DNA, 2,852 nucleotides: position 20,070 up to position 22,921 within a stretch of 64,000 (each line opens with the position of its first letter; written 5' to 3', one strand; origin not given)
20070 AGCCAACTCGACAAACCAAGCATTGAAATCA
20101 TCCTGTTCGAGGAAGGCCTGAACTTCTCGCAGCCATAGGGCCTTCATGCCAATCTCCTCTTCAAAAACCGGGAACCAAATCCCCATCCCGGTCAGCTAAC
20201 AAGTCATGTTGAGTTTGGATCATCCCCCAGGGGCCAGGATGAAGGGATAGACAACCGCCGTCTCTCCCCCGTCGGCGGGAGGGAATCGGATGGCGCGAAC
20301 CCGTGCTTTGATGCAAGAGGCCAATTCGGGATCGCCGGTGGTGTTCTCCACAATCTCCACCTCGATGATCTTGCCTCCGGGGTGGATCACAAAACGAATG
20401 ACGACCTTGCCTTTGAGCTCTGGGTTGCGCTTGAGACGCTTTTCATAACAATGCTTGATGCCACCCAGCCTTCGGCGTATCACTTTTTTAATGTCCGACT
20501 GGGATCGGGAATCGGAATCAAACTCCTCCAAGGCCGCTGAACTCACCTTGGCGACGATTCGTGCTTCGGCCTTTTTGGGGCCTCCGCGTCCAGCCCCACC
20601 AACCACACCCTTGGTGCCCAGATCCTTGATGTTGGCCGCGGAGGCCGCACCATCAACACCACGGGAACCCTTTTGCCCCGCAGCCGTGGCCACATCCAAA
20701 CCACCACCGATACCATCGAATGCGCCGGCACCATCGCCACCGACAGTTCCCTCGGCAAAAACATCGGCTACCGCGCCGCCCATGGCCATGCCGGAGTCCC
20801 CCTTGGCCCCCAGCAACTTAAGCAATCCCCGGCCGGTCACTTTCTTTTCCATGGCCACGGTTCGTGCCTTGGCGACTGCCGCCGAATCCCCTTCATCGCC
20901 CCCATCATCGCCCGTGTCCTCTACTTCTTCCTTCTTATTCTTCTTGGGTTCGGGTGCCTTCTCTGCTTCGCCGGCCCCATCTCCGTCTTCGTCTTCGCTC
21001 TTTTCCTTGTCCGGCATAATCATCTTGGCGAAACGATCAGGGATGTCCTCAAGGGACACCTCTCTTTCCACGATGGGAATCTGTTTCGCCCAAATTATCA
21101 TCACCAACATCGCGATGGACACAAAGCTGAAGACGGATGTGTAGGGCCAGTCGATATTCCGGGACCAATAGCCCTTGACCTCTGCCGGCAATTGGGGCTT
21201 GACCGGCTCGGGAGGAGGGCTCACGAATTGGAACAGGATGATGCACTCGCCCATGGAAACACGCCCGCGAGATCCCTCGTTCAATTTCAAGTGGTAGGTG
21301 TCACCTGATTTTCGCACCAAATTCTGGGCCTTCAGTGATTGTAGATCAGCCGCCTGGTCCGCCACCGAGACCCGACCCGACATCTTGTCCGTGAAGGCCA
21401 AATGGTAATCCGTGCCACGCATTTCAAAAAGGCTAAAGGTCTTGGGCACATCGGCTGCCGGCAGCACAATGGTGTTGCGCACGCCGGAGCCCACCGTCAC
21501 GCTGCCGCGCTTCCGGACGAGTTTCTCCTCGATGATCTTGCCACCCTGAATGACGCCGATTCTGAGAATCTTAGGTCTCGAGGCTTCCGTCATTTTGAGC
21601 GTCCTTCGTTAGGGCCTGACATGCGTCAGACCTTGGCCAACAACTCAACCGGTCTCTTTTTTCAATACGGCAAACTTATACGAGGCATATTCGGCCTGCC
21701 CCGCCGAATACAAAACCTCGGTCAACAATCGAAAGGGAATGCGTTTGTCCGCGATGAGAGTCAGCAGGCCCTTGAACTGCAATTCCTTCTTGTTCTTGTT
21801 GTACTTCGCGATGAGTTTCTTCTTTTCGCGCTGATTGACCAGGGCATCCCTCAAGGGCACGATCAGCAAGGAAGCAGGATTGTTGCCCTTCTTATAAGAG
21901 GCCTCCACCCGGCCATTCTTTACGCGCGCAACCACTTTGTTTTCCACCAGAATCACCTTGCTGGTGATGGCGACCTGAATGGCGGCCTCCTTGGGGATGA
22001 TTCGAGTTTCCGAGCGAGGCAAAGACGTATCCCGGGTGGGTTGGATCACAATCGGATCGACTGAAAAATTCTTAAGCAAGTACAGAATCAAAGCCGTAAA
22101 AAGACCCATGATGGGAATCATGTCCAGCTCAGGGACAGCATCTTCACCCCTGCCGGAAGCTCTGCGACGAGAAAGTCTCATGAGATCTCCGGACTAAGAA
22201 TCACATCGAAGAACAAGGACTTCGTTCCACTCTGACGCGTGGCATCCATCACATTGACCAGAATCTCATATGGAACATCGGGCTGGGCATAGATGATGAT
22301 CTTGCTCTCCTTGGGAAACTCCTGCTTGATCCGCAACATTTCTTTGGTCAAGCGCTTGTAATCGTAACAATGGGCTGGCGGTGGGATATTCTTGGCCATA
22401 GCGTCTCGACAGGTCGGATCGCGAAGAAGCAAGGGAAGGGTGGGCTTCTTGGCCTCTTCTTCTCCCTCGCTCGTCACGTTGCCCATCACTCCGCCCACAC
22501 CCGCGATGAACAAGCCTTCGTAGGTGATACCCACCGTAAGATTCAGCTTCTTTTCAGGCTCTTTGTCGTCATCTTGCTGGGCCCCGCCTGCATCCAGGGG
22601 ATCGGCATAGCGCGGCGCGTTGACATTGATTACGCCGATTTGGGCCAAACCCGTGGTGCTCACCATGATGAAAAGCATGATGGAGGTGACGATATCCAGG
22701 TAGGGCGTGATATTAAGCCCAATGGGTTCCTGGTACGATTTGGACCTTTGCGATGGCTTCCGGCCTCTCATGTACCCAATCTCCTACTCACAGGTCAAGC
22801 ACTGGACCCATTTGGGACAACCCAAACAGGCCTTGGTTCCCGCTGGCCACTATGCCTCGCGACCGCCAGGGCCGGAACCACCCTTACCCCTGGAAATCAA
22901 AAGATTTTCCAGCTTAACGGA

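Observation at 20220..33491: mglBA sits at the head of one co-directional cluster with an Agl/Glt-core-like envelope motor (TPR, TPR, small TM / TolQ-TolR-TolR / TonB-C-like)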

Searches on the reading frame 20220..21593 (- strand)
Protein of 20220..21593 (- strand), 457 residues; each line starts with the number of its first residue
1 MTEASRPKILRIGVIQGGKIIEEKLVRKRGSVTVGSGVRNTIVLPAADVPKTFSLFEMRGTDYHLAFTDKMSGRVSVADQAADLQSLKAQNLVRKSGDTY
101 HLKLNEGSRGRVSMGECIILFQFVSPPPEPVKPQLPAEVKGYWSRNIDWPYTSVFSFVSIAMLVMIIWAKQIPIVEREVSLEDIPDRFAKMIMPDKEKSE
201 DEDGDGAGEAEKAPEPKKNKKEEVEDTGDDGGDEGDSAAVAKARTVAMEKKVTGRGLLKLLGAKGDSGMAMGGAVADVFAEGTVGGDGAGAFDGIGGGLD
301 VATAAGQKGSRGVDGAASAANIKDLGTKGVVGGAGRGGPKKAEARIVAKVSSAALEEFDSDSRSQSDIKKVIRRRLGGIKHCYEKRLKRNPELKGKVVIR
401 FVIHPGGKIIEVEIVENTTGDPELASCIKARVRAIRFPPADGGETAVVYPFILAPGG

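Call 5: search_protein_families(library=pfam, proteins=[window:20220-21593:-], max_evalue=0.01)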
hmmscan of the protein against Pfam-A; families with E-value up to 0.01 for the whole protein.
window:20220-21593:- (457 aa): 1 family
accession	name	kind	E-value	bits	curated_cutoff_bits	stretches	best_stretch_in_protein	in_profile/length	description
PF03544.19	TonB_C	-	0.00072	20.4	24.6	1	392-442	13-62/79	Gram-negative bacterial TonB protein C-terminal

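Call 7: search_protein_families(library=ncbifam, proteins=[window:20220-21593:-], max_evalue=0.01)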
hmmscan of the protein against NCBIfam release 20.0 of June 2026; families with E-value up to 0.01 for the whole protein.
window:20220-21593:- (457 aa): 4 families
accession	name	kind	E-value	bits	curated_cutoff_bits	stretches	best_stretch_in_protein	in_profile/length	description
NF033760.1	gliding_GltG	equivalog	8.3e-48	163.4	650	1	12-456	206-648/650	adventurous gliding motility protein GltG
NF033768.1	myxo_SS_tail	domain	6.3e-29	99.9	40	1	364-453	2-91/92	AgmX/PglI C-terminal domain-containing protein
NF033761.1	gliding_GltJ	equivalog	2.5e-12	46.7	450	1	362-451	580-669/671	adventurous gliding motility protein GltJ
TIGR01352.1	tonB_Cterm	subfamily_domain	1.2e-05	25.6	27.1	1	390-450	9-70/76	TonB family protein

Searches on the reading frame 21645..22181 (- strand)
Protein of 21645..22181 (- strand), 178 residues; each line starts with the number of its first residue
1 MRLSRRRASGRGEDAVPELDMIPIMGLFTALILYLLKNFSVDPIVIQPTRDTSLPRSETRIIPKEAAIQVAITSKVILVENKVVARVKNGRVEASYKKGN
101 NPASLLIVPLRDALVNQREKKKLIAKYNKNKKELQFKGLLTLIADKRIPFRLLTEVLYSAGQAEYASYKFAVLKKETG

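Call 4: search_protein_families(library=pfam, proteins=[window:21645-22181:-], max_evalue=0.01)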
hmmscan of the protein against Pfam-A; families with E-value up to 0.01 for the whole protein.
window:21645-22181:- (178 aa): 1 family
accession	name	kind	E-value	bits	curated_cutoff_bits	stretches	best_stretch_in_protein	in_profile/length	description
PF02472.21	ExbD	-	4.7e-06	27.1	25.4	1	16-172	5-125/128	Biopolymer transport protein ExbD/TolR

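Call 6: search_protein_families(library=ncbifam, proteins=[window:21645-22181:-], max_evalue=0.01)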
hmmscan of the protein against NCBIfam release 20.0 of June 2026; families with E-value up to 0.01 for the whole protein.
window:21645-22181:- (178 aa): 0 families

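Call 42: search_solved_structures(query=window:21645-22181:-, max_evalue=10, show_alignments=2)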
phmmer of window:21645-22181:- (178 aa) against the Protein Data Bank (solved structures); distinct sequences matched with E-value up to 10: 1.
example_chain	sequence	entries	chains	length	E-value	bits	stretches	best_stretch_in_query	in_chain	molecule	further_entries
2byk_A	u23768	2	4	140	1.6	12.1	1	42-126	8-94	CHRAC-16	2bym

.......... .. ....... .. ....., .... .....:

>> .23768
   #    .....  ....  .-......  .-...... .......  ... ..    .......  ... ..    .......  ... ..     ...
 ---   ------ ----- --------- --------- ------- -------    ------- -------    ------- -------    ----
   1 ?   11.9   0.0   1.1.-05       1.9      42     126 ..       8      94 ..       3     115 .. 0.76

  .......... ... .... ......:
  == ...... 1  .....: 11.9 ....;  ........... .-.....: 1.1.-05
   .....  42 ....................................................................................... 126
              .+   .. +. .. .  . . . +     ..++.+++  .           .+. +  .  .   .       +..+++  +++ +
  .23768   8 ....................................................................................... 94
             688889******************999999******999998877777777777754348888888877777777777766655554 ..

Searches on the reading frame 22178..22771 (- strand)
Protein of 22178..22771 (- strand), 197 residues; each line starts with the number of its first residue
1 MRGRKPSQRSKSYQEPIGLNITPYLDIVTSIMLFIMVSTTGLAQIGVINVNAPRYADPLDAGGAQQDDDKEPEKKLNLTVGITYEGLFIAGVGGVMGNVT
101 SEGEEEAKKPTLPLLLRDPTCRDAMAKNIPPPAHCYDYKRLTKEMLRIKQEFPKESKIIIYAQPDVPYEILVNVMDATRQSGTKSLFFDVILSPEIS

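Call 4: search_protein_families(library=pfam, proteins=[window:22178-22771:-], max_evalue=0.01)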
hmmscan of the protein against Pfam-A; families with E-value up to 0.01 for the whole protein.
window:22178-22771:- (197 aa): 1 family
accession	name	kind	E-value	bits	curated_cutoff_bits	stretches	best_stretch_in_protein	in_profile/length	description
PF02472.21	ExbD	-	2.7e-12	47.3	25.4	1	17-186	6-121/128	Biopolymer transport protein ExbD/TolR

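Call 6: search_protein_families(library=ncbifam, proteins=[window:22178-22771:-], max_evalue=0.01)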
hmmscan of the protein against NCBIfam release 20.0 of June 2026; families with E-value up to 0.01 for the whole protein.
window:22178-22771:- (197 aa): 5 families
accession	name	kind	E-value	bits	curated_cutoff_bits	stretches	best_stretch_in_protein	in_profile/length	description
TIGR02801.1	tolR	equivalog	1.2e-06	29.1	127.3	0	141-185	80-123/129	protein TolR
NF008429.0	PRK11267.1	equivalog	1.1e-05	25.4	216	0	145-183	89-127/141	TonB system transport protein ExbD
TIGR02803.1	ExbD_1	equivalog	5.2e-05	23.4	152.95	0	144-182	74-112/122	TonB system transport protein ExbD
NF008248.0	PRK11024.1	equivalog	0.007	16.5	162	0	19-53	16-48/142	colicin uptake protein TolR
TIGR02804.1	ExbD_2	equivalog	0.0075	16.7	123.45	0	18-56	3-40/121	TonB system transport protein ExbD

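Call 41: search_solved_structures(query=window:22178-22771:-, max_evalue=1, show_alignments=2)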
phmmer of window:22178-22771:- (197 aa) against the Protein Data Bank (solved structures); distinct sequences matched with E-value up to 1: 4.
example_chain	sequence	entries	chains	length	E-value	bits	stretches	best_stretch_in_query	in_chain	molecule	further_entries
7ajq_F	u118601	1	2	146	0.0039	20.2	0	147-183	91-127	Biopolymer transport protein ExbD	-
6tyi_Y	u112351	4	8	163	0.0072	19.3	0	18-54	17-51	Biopolymer transport protein ExbD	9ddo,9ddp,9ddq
8pek_A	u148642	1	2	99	0.63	13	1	146-183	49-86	Biopolymer transport protein ExbD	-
4hhe_A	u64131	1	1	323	0.73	12.7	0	129-163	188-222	Quinolinate synthase A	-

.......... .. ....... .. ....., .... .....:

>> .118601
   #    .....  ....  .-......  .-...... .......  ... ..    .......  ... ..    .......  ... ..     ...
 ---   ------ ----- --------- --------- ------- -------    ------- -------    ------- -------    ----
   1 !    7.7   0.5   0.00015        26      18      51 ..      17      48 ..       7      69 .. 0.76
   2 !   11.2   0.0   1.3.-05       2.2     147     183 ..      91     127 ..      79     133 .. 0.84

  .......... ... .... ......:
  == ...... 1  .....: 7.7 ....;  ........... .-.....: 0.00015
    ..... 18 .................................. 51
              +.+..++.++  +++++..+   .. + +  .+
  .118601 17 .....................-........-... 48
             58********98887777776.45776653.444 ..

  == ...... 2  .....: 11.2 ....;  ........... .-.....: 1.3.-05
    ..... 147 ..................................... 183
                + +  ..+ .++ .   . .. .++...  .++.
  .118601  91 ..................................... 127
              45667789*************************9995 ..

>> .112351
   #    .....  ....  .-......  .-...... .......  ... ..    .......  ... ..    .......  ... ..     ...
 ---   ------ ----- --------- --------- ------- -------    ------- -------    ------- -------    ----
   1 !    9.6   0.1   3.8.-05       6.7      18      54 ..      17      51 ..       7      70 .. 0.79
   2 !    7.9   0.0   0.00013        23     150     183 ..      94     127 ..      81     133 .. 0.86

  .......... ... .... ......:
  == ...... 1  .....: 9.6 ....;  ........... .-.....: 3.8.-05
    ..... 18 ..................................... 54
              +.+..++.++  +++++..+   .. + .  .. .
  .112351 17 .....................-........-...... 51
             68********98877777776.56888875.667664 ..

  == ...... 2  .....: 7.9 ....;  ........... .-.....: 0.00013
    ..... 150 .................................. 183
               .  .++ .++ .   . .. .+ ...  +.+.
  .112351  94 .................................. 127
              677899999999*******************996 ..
